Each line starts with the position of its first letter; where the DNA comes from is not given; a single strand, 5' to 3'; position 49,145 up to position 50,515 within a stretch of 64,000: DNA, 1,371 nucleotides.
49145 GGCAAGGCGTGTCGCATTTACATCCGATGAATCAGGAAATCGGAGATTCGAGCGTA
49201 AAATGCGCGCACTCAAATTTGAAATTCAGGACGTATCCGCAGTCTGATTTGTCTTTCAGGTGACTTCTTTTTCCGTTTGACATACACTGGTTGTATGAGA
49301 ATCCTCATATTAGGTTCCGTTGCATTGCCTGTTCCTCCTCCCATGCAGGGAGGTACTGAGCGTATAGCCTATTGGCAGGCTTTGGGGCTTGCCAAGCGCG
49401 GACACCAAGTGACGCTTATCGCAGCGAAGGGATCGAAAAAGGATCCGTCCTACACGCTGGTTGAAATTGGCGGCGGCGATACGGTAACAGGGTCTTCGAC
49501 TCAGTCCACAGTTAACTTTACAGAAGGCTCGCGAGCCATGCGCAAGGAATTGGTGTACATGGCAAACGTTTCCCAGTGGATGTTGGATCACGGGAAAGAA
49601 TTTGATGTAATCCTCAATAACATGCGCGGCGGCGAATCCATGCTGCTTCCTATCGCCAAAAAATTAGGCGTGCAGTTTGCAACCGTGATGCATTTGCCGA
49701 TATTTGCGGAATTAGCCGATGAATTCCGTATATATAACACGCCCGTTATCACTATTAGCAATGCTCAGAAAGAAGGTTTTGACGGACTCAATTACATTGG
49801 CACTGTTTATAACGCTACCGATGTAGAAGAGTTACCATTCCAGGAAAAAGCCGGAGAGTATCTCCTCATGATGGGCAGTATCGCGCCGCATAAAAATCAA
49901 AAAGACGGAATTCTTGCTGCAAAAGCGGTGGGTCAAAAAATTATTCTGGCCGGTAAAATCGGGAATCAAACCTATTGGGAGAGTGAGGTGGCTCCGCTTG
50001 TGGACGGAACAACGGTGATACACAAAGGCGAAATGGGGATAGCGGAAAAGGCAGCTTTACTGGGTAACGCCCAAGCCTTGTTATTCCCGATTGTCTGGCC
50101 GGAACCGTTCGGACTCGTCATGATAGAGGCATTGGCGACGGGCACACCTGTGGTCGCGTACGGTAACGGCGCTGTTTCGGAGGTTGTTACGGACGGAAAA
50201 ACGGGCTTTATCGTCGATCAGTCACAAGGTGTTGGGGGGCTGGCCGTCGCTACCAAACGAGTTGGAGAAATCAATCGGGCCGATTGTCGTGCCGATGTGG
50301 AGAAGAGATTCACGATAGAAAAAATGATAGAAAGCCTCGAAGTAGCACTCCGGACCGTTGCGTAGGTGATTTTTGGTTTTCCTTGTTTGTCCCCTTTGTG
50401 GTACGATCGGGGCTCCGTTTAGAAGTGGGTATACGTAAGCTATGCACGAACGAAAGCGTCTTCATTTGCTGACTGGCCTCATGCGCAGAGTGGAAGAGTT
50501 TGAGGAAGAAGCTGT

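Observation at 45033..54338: Plus-strand glycosylation island: GT26 + GT4 + three tandem paralogous GT4 genes (shared PVPPP N-termini) + glgA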

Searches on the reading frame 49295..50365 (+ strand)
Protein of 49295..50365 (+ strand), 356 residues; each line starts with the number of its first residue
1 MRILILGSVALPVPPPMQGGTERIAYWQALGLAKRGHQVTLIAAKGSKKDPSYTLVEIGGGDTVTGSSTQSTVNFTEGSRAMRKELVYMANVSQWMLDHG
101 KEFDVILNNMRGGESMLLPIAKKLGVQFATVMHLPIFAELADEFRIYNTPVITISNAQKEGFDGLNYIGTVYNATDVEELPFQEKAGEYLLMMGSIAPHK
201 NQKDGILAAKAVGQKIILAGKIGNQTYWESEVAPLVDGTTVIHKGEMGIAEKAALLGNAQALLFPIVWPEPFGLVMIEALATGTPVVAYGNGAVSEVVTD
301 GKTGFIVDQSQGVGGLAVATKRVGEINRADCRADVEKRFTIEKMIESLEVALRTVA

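Call 5: search_protein_families(library=pfam, proteins=[window:49295-50365:+], max_evalue=0.01)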
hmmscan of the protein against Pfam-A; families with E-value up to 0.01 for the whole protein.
window:49295-50365:+ (356 aa): 5 families
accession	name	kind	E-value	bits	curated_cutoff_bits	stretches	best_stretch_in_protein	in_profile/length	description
PF00534.26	Glycos_transf_1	-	1.4e-19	70.7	26.4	1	187-310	15-143/172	Glycosyl transferases group 1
PF13692.12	Glyco_trans_1_4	-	4.9e-15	56.5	27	1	189-320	3-136/142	Glycosyl transferases group 1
PF13439.12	Glyco_transf_4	-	4.9e-05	23.9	28.5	1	19-136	2-107/170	Glycosyltransferase Family 4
PF13579.12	Glyco_trans_4_4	-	0.00028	21.7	29.7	1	19-137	1-106/158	Glycosyl transferase 4-like domain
PF20706.3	GT4-conflict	-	0.0014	18.1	26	0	253-291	276-313/385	Family 4 Glycosyltransferase in conflict systems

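Call 6: search_protein_families(library=ncbifam, proteins=[window:49295-50365:+], max_evalue=0.001)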
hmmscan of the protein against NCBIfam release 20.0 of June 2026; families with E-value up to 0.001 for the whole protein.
window:49295-50365:+ (356 aa): 15 families
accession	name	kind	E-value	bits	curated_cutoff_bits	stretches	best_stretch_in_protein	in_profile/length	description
NF041010.1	glycosy_Agl16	equivalog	2.2e-12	46.5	575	1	179-312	171-307/352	glycosylation protein Agl16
TIGR02149.1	glgA_Coryne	subfamily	1.8e-11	43.8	302.4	1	248-312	273-336/391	glycogen synthase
NF053787.1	GlcN_PG_synth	equivalog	4.1e-10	39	480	1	239-353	243-357/361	N-acetylglucosaminyl phosphatidylglycerol synthase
TIGR03999.1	thiol_BshA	equivalog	4.8e-10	38.9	273.7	1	268-350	281-368/375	N-acetyl-alpha-D-glucosaminyl L-malate synthase BshA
NF041876.1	EPS_EpsE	equivalog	4.7e-09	36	400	1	256-342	293-377/389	exopolysaccharide biosynthesis GT4 family glycosyltransferase EpsE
TIGR04047.1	MSMEG_0565_glyc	hypoth_equivalog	4.7e-09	35.8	259.85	1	182-322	188-337/373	MSMEG_0565 family glycosyltransferase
TIGR03449.1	mycothiol_MshA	equivalog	2e-08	33.6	462.5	1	267-310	311-354/406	D-inositol-3-phosphate glycosyltransferase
TIGR03088.1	stp2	hypoth_equivalog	1e-06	28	409.05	1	269-349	282-367/374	TIGR03088 family PEP-CTERM/XrtA system glycosyltransferase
NF012028.0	PRK15484.1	subfamily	2.9e-06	26.6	618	1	261-322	279-340/380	lipopolysaccharide N-acetylglucosaminyltransferase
TIGR02472.1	sucr_P_syn_N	equivalog_domain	1.2e-05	24.4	576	1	269-310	350-391/439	sucrose-phosphate synthase, putative, glycosyltransferase domain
NF047880.1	glyco_SdgA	exception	7.6e-05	21.4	800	1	269-310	399-441/488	serine-aspartate repeat adhesin O-glycosyltransferase SdgA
TIGR02470.1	sucr_synth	equivalog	0.00021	19.6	810.4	1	270-312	654-696/784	sucrose synthase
NF041139.1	TreT_Thcocales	equivalog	0.00024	20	775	1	261-346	315-403/412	trehalose synthase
NF038295.1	EPS_HpsP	equivalog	0.00026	20.1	550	0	209-309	234-337/388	hormogonium polysaccharide biosynthesis glycosyltransferase HpsP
TIGR02468.1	sucrsPsyn_pln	equivalog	0.00041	18.2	1143.95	1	269-309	581-621/1051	sucrose-phosphate synthase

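Call 34: search_solved_structures(query=window:49295-50365:+, max_evalue=0.00001, show_alignments=1)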
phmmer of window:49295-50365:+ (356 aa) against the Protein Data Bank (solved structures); distinct sequences matched with E-value up to 0.00001: 11.
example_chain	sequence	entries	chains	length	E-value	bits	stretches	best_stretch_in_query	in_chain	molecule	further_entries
8x3q_C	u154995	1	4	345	3.3e-45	157.8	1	6-355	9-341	Glycosyl transferase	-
7fg9_A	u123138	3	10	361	4.1e-45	157.5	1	6-355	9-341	Glycosyl transferase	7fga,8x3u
5ze7_B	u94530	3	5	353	1.4e-26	96.6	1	8-351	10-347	UDP-glucose:tetrahydrobiopterin glucosyltransferase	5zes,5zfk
5zer_A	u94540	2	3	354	1.4e-26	96.6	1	8-351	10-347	UDP-glucose:tetrahydrobiopterin glucosyltransferase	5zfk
9v0l_A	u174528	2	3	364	2.7e-25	92.4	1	10-349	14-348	tetrahydrobiopterin glucosyltransferases | tetrahydrobiopterin glucosyltransferase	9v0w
2iuy_A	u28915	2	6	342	1.1e-14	57.5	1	187-300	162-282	GLYCOSYLTRANSFERASE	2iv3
2f9f_A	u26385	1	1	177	3.4e-06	29.6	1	187-323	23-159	first mannosyl transferase (wbaZ-1)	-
4n9w_A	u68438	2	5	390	4e-06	29.3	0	244-319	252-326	GDP-mannose-dependent alpha-(1-2)-phosphatidylinositol mannosyltransferase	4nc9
2jjm_A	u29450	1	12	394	4.1e-06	29.3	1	257-350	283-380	GLYCOSYL TRANSFERASE, GROUP 1 FAMILY PROTEIN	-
2gej_A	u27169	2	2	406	4.5e-06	29.2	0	244-319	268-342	PHOSPHATIDYLINOSITOL MANNOSYLTRANSFERASE (PimA)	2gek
3mbo_A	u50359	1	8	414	4.5e-06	29.2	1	257-350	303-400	Glycosyltransferase, group 1 family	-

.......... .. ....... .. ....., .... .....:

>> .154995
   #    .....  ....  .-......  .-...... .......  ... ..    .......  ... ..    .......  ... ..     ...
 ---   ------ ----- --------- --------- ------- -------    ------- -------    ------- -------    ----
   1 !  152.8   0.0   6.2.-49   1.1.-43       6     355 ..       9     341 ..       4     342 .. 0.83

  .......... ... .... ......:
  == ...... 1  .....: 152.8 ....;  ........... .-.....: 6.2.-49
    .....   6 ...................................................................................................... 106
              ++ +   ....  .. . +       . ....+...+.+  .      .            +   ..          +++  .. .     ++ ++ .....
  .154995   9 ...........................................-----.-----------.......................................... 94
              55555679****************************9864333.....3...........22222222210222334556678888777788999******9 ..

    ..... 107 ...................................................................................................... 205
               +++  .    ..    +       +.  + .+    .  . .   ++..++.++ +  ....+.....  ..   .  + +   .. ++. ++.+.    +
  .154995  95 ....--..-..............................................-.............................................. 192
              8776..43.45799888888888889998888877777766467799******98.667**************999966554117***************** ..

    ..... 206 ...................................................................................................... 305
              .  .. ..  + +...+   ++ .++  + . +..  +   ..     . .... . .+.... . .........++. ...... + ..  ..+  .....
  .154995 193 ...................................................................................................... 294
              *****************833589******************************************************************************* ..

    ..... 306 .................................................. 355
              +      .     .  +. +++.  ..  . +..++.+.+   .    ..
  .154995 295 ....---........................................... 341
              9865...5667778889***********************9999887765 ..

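Call 62: find_homologous_proteins(query=window:49295-50365:+, max_evalue=1e-20)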
Query window:49295-50365:+ (356 aa): 5939 proteins with E <= 1e-20 among 8000 candidates; the best 120 are listed.
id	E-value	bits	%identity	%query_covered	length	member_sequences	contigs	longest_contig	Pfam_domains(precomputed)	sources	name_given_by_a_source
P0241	4.4e-231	784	100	100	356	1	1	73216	PF00534.27,PF13692.13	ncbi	-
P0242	3.0e-207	705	89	100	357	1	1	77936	PF00534.27,PF13692.13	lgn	-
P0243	1.2e-188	644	81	99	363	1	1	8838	PF00534.27,PF13439.13,PF13692.13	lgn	-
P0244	9.7e-185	631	78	100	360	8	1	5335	PF00534.27,PF13439.13,PF13692.13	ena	-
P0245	9.9e-184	628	79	100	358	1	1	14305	PF00534.27,PF13439.13,PF13692.13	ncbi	-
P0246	2.1e-183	627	79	100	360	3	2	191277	PF00534.27,PF13579.13,PF13439.13,PF13692.13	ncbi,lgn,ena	-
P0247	2.9e-182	623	80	100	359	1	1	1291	PF00534.27,PF13439.13,PF13692.13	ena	-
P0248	8.8e-180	615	75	100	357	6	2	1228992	PF00534.27,PF13579.13,PF13439.13,PF13692.13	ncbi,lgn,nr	ncbi:glycosyltransferase family 4 protein [Patescibacteria group bacterium]|nr:glycosyltransferase f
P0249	9.9e-177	605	74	100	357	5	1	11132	PF00534.27,PF13579.13,PF13439.13,PF13692.13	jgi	-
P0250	5.4e-176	603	75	100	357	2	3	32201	PF00534.27,PF13579.13,PF13439.13,PF13692.13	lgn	-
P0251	1.4e-174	598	75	100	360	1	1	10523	PF00534.27,PF13692.13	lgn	-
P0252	5.4e-173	593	74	100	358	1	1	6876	PF00534.27,PF13439.13,PF13692.13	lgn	-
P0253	1.5e-172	591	75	99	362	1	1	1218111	PF00534.27,PF13579.13,PF13692.13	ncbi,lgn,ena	-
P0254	5.9e-171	586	74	99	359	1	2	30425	PF00534.27,PF13439.13,PF13692.13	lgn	-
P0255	9.6e-171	585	75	100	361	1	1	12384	PF00534.27,PF13579.13,PF13439.13,PF13692.13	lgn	-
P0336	3.8e-120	419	54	98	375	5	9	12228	PF00534.27,PF13692.13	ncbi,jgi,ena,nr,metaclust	ncbi:MAG: Glycosyl transferase group 1 [Parcubacteria group bacterium GW2011_GWA1_47_10]|nr:MAG: Gly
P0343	3.2e-118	413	51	100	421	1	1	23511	PF00534.27,PF13439.13,PF13692.13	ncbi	ncbi:glycosyltransferase family 4 protein [Patescibacteria group bacterium]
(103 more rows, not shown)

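Call 63: find_encoding_contigs(protein=P0241, flank=2000, max_places=2)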
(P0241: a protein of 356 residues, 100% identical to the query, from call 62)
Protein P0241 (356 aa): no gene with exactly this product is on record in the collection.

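Call 87: find_encoding_contigs(protein=P0336, flank=10000, max_places=1)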
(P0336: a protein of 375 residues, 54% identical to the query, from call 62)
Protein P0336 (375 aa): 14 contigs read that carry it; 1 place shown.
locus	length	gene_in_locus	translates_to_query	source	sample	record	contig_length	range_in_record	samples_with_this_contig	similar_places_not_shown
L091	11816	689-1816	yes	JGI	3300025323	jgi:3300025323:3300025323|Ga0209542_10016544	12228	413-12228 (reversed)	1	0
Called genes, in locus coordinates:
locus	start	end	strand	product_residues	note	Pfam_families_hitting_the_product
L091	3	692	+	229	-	?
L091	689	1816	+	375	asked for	PF00534:Glycos_transf_1, PF13692:Glyco_trans_1_4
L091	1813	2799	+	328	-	-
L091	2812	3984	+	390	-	PF13439:Glyco_transf_4, PF13579:Glyco_trans_4_4 (faint), PF00534:Glycos_transf_1, PF13692:Glyco_trans_1_4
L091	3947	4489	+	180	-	PF05635:23S_rRNA_IVP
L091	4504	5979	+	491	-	PF08323:Glyco_transf_5, PF20706:GT4-conflict, PF00534:Glycos_transf_1, PF13692:Glyco_trans_1_4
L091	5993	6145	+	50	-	-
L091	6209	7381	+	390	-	PF13173:AAA_14, PF13635:DUF4143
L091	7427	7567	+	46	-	-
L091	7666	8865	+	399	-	PF13173:AAA_14, PF13635:DUF4143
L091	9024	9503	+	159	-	-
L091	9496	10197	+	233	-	PF08843:AbiEii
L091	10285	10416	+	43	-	-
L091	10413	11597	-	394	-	PF13173:AAA_14, PF13635:DUF4143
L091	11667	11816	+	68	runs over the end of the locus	-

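Call 88: find_encoding_contigs(protein=P0343, flank=10000, max_places=1)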
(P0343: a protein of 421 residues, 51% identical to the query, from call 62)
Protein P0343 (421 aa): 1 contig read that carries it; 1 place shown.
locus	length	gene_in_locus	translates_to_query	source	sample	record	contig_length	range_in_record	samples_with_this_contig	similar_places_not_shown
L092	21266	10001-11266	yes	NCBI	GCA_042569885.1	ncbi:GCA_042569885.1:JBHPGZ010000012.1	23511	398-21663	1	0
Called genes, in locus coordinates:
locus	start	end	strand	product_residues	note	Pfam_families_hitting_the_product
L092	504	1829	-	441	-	PF08308:PEGA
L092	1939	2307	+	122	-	PF05635:23S_rRNA_IVP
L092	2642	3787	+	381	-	PF00022:Actin (weak), PF06723:MreB_Mbl, PF00012:HSP70, PF14450:FtsA, PF06723:MreB_Mbl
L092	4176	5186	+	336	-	PF03808:Glyco_tran_WecG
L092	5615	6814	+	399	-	PF13439:Glyco_transf_4, PF13579:Glyco_trans_4_4, PF20706:GT4-conflict (weak), PF00534:Glycos_transf_1, PF13692:Glyco_trans_1_4, PF13524:Glyco_trans_1_2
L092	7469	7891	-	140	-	-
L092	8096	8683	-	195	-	-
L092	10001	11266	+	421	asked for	PF13439:Glyco_transf_4 (faint), PF00534:Glycos_transf_1, PF13692:Glyco_trans_1_4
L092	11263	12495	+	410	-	PF13439:Glyco_transf_4 (weak), PF00534:Glycos_transf_1, PF13692:Glyco_trans_1_4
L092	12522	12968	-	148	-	-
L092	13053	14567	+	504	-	PF08323:Glyco_transf_5, PF00534:Glycos_transf_1, PF13692:Glyco_trans_1_4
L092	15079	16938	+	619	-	PF04041:Glyco_hydro_130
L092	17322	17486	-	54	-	-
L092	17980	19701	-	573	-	PF01979:Amidohydro_1, PF07969:Amidohydro_3, PF13382:Adenine_deam_C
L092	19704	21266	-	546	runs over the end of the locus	PF21850:DUF6909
